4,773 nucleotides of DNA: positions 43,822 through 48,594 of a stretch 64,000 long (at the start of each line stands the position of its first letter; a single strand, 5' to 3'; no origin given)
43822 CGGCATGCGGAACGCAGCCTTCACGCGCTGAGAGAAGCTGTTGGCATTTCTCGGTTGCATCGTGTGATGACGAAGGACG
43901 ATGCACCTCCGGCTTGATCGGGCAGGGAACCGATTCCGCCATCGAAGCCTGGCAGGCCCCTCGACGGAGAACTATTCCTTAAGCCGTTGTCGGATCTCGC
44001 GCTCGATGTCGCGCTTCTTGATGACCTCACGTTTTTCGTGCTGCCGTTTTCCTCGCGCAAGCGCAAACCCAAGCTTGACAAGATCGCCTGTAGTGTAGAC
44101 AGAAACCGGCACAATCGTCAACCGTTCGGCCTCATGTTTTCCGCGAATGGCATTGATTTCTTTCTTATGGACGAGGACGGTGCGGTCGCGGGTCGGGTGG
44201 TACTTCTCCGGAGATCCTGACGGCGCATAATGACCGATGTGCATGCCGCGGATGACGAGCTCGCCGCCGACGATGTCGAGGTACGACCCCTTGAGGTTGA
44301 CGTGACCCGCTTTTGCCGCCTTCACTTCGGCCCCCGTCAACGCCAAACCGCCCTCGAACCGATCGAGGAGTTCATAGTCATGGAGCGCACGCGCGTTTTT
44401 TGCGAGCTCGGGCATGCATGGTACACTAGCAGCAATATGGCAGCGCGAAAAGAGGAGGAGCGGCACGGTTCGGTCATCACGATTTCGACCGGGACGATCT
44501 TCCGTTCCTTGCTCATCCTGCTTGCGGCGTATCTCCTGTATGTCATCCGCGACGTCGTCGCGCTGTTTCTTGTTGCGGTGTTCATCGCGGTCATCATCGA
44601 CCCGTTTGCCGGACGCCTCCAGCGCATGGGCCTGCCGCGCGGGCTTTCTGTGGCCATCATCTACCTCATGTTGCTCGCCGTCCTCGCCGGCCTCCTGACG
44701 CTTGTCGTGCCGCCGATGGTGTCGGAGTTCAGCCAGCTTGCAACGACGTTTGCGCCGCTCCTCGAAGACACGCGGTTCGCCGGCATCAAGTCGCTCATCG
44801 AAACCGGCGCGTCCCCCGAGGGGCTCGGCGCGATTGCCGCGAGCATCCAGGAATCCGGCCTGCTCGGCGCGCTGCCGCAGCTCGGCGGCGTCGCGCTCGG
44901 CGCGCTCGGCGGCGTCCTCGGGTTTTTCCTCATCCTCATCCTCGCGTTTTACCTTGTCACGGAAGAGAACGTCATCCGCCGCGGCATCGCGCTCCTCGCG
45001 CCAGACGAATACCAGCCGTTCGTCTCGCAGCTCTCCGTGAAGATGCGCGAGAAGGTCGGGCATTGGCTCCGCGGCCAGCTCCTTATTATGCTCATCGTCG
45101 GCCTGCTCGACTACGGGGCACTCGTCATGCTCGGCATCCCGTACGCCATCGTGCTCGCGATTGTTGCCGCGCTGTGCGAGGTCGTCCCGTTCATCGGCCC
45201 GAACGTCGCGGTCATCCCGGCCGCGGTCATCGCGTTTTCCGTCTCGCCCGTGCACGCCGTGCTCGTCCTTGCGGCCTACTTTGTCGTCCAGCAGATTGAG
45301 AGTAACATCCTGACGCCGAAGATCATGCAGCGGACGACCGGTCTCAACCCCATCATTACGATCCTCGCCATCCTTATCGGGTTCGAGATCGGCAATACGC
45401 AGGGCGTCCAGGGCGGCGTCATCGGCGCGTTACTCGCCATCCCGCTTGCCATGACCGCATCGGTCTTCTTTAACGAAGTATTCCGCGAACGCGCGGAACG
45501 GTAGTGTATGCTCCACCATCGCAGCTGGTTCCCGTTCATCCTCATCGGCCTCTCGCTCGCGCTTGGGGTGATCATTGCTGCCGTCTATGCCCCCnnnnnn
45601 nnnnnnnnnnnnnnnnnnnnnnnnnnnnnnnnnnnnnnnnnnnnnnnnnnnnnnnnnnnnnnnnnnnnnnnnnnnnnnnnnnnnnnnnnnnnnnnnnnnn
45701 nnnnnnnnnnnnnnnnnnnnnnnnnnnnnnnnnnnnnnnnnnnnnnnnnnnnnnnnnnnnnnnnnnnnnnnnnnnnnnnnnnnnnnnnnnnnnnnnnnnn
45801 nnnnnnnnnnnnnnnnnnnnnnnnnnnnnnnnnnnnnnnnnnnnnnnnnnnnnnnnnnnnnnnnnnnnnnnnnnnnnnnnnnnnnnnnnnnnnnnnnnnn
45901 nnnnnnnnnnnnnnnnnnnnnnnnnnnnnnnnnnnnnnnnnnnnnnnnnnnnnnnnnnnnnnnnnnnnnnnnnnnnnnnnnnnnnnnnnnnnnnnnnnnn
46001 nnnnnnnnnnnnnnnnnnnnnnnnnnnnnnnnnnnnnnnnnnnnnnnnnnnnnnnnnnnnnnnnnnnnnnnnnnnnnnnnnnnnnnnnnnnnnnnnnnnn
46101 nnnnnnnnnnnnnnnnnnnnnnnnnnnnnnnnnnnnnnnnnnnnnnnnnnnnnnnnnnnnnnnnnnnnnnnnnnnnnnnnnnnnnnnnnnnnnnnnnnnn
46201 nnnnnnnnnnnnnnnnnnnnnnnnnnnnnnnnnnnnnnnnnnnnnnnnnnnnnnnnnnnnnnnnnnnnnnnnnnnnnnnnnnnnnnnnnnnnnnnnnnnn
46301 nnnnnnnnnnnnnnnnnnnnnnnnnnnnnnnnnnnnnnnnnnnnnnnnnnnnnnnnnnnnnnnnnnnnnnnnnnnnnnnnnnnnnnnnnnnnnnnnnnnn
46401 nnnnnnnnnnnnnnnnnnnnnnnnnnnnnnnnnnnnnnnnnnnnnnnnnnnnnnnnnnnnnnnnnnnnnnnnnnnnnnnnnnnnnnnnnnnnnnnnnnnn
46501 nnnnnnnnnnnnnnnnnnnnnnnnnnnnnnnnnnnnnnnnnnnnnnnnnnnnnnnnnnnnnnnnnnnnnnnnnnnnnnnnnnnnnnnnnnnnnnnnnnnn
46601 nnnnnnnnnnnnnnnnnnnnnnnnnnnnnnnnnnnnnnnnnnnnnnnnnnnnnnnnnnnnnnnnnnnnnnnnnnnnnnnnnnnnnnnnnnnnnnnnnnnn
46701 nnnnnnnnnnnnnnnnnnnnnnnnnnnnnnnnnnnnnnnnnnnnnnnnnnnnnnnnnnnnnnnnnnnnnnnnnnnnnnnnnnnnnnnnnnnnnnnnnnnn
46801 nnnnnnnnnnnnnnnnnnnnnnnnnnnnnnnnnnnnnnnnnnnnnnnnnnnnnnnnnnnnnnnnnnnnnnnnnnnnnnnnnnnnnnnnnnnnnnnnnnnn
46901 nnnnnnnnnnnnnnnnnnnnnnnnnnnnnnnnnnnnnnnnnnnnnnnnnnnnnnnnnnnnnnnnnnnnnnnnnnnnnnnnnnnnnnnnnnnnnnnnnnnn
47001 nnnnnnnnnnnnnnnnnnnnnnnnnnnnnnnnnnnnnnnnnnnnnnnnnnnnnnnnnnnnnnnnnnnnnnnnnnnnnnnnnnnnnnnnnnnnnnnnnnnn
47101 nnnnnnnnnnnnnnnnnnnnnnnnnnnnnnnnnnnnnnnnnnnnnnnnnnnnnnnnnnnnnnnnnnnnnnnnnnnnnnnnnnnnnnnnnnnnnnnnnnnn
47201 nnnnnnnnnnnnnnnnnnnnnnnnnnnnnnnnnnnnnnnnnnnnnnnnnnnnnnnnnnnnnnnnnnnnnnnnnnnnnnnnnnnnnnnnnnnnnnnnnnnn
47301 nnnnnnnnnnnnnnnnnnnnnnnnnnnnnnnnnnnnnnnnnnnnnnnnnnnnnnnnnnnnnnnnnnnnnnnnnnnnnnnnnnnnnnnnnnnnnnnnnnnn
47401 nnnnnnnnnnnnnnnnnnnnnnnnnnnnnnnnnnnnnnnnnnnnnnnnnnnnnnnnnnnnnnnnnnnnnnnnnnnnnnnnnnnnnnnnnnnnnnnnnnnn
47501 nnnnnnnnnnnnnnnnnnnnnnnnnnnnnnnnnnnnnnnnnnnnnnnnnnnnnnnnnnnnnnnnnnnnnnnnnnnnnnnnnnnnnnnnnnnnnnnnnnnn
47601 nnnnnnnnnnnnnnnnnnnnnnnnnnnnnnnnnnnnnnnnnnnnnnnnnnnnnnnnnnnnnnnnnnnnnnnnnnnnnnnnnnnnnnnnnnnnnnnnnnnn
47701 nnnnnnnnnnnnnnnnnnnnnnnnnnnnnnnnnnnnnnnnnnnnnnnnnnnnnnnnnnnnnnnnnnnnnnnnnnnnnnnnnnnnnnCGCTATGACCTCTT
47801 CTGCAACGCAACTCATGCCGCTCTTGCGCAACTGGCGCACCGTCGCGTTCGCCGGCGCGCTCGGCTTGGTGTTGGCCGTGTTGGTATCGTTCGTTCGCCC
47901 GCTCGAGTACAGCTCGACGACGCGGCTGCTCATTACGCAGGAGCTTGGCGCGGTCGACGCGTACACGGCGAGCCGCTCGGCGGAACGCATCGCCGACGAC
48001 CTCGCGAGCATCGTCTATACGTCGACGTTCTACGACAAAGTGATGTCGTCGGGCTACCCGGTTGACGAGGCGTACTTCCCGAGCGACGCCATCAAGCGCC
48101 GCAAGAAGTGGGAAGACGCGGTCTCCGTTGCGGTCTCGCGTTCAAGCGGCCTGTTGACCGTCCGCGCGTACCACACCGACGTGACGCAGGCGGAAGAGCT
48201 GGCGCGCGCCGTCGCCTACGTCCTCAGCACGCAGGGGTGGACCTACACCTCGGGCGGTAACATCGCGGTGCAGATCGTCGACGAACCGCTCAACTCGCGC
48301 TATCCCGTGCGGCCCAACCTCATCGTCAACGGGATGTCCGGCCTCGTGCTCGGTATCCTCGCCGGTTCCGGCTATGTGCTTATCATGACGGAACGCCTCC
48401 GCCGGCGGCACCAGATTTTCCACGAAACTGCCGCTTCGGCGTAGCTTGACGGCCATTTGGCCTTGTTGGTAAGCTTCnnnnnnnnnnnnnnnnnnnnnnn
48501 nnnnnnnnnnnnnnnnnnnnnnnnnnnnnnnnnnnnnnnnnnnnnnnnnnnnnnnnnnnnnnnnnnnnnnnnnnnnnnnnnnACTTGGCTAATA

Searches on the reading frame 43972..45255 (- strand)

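Call 30: search_protein_families(library=pfam, proteins=[window:43972-45255:-], max_evalue=0.001)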
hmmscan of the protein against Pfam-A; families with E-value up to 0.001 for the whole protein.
window:43972-45255:- (427 aa): 1 family
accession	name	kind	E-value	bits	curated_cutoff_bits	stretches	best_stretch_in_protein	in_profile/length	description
PF01668.23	SmpB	-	1.5e-42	145.3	27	1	285-426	2-142/143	SmpB protein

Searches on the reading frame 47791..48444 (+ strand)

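Call 10: search_protein_families(library=pfam, proteins=[window:47791-48444:+], max_evalue=0.01)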
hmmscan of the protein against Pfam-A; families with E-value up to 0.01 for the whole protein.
window:47791-48444:+ (217 aa): 3 families
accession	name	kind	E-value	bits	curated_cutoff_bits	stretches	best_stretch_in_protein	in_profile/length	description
PF02706.20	Wzz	-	8.7e-06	26.4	25.5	1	11-54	12-55/91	Chain length determinant protein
PF13807.11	GNVR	-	1.9e-05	24.9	27.7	1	159-198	40-79/82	G-rich domain on putative tyrosine kinase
PF19029.5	DUF883_C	-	0.006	16.7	27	1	15-33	10-28/30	DUF883 C-terminal glycine zipper region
